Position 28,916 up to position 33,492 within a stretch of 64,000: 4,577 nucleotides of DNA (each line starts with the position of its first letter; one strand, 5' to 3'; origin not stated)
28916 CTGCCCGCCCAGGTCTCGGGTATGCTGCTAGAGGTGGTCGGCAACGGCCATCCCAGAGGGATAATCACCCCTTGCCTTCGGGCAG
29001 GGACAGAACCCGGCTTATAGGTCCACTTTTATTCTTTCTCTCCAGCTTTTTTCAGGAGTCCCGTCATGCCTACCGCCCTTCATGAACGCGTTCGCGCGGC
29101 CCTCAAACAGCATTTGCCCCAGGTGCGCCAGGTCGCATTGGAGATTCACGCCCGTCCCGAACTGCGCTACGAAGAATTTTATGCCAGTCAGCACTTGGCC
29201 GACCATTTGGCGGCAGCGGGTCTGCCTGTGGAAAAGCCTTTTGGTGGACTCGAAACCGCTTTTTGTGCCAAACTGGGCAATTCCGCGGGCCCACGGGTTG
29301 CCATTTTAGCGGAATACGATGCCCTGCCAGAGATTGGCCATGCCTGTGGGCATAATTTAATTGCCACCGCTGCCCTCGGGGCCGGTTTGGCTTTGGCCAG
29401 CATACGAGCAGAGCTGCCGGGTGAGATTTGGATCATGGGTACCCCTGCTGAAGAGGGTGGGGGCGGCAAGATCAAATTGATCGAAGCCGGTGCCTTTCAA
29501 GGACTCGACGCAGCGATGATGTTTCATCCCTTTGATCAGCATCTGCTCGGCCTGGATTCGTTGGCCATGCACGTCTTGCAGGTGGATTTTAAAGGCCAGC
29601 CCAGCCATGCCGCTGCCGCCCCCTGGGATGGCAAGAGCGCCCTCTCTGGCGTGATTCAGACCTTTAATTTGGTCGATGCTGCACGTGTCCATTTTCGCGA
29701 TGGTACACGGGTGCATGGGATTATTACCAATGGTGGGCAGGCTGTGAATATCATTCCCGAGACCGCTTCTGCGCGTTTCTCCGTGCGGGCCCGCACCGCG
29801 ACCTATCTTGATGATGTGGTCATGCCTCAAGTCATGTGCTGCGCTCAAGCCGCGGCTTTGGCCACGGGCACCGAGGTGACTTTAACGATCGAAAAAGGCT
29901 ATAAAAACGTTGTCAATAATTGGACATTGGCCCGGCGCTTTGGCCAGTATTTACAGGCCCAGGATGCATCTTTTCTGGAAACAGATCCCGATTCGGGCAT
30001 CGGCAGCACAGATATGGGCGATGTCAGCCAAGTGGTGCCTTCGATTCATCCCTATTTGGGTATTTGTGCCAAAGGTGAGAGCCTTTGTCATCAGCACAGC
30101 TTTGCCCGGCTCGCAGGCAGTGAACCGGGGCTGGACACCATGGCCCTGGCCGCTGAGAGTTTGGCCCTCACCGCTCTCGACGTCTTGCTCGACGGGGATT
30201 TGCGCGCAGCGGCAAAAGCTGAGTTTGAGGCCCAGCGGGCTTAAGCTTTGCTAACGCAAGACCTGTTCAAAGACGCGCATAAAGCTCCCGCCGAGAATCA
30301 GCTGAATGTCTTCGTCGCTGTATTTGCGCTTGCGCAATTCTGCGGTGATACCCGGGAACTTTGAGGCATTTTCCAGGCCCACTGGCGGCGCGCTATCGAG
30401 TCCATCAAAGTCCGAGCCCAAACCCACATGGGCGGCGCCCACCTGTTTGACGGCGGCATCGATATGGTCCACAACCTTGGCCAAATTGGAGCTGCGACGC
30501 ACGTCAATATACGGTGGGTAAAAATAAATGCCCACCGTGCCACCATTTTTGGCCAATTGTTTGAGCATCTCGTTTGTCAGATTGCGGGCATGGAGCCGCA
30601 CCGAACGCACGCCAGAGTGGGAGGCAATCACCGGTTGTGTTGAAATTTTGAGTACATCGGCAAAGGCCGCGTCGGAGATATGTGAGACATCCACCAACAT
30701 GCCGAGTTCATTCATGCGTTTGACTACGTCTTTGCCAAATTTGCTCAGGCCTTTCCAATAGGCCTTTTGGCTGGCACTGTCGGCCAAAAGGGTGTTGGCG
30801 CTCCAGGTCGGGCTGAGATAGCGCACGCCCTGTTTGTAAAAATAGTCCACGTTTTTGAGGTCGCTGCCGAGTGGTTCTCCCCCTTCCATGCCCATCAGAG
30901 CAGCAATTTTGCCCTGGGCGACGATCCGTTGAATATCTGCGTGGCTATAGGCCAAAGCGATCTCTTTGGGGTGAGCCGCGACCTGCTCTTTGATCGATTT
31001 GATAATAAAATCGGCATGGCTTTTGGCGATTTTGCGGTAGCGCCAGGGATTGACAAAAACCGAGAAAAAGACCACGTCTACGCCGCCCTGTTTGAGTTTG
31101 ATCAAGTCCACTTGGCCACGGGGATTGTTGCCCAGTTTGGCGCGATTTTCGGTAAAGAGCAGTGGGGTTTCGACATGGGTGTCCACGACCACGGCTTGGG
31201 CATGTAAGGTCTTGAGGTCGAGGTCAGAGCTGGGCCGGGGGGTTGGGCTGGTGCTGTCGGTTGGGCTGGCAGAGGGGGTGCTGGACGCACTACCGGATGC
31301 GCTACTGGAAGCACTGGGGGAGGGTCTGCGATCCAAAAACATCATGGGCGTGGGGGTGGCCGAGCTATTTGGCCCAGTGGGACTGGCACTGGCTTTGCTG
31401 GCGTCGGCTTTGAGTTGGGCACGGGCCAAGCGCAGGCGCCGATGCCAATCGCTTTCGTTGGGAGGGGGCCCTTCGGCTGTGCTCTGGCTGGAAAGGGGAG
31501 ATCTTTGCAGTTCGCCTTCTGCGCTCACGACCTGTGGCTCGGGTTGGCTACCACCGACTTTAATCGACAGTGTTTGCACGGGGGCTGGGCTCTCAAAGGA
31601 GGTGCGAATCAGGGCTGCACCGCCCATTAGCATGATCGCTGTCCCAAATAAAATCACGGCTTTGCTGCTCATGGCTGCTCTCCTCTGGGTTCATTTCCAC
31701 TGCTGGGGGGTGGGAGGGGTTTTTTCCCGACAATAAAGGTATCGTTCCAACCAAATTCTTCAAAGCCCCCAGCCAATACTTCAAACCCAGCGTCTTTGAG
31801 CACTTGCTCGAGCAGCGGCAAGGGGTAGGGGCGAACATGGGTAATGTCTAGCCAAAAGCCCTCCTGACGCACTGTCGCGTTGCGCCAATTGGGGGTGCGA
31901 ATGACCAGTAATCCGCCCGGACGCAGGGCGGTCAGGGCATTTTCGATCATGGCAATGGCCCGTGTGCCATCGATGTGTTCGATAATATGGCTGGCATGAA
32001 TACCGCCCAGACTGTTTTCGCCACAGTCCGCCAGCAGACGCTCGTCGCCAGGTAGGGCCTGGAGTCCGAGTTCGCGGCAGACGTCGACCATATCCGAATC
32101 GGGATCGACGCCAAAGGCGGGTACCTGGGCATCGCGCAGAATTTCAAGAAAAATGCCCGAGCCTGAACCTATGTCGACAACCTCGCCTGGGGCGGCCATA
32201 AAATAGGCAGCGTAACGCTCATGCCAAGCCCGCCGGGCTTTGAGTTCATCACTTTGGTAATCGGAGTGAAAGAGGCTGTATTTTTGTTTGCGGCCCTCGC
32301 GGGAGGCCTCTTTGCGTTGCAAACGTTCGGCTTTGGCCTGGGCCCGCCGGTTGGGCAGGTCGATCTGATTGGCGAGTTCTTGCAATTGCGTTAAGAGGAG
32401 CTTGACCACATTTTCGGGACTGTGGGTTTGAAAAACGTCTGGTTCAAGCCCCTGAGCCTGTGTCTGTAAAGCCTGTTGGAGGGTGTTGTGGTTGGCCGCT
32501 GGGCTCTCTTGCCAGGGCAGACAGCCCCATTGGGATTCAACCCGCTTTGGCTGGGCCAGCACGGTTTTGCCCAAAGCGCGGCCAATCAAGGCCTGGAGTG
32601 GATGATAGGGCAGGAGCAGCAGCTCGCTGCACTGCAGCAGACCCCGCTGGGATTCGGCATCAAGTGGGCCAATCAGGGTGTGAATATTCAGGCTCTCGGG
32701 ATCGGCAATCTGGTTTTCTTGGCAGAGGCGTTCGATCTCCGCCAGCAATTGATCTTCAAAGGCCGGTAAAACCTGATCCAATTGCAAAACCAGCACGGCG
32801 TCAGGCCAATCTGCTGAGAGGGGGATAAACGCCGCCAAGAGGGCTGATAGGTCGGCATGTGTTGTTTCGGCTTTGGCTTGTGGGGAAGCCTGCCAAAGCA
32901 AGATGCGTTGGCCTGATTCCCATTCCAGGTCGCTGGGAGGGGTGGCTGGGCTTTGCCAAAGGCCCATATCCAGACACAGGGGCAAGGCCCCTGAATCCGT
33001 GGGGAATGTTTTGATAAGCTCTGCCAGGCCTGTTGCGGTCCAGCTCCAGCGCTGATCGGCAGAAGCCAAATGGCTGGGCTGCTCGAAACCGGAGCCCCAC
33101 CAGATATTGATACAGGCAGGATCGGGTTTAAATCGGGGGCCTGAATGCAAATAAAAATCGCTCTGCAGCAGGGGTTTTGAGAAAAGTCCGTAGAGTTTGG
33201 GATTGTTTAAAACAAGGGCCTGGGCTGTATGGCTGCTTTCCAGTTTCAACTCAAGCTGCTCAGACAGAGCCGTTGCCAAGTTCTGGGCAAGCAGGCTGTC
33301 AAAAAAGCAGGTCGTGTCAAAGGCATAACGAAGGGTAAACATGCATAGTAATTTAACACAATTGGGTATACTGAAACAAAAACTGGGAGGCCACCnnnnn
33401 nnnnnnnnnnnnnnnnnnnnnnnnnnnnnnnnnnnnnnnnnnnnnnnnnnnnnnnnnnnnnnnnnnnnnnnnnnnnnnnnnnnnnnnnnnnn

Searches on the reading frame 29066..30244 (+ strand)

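Call 101: search_protein_families(library=pfam, proteins=[window:29066-30244:+], max_evalue=1e-8)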
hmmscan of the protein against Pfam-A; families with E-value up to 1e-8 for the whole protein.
window:29066-30244:+ (392 aa): 1 family
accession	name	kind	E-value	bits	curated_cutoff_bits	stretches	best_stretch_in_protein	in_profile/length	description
PF01546.33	Peptidase_M20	-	3.1e-12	47.3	24.6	1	84-360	6-201/206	Peptidase family M20/M25/M40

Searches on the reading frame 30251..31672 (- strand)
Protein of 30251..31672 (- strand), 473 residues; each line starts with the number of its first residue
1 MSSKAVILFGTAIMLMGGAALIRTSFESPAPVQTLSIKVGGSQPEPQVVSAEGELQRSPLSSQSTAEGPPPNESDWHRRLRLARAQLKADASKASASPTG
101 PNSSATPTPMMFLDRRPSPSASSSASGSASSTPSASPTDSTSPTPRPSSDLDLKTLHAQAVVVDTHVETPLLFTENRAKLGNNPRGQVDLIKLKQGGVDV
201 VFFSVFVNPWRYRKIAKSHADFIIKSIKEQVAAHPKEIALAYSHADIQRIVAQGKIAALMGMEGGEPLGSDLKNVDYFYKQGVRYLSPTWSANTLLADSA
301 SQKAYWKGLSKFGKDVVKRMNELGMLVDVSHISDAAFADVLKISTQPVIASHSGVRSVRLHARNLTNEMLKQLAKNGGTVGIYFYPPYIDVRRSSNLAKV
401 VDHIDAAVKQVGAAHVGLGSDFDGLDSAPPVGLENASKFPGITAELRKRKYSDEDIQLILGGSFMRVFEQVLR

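Call 101: search_protein_families(library=pfam, proteins=[window:30251-31672:-], max_evalue=1e-8)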
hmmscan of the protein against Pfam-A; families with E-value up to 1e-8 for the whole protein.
window:30251-31672:- (473 aa): 1 family
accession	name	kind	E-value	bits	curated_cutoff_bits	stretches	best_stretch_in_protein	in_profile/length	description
PF01244.27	Peptidase_M19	-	1.1e-99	334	26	1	156-470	2-319/319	Membrane dipeptidase (Peptidase family M19)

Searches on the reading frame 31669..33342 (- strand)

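Call 101: search_protein_families(library=pfam, proteins=[window:31669-33342:-], max_evalue=1e-8)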
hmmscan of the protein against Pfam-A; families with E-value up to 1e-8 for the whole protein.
window:31669-33342:- (557 aa): 1 family
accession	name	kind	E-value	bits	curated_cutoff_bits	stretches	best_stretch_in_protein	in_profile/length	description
PF13489.12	Methyltransf_23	-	3.3e-18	66.4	27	1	372-523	11-162/164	Methyltransferase domain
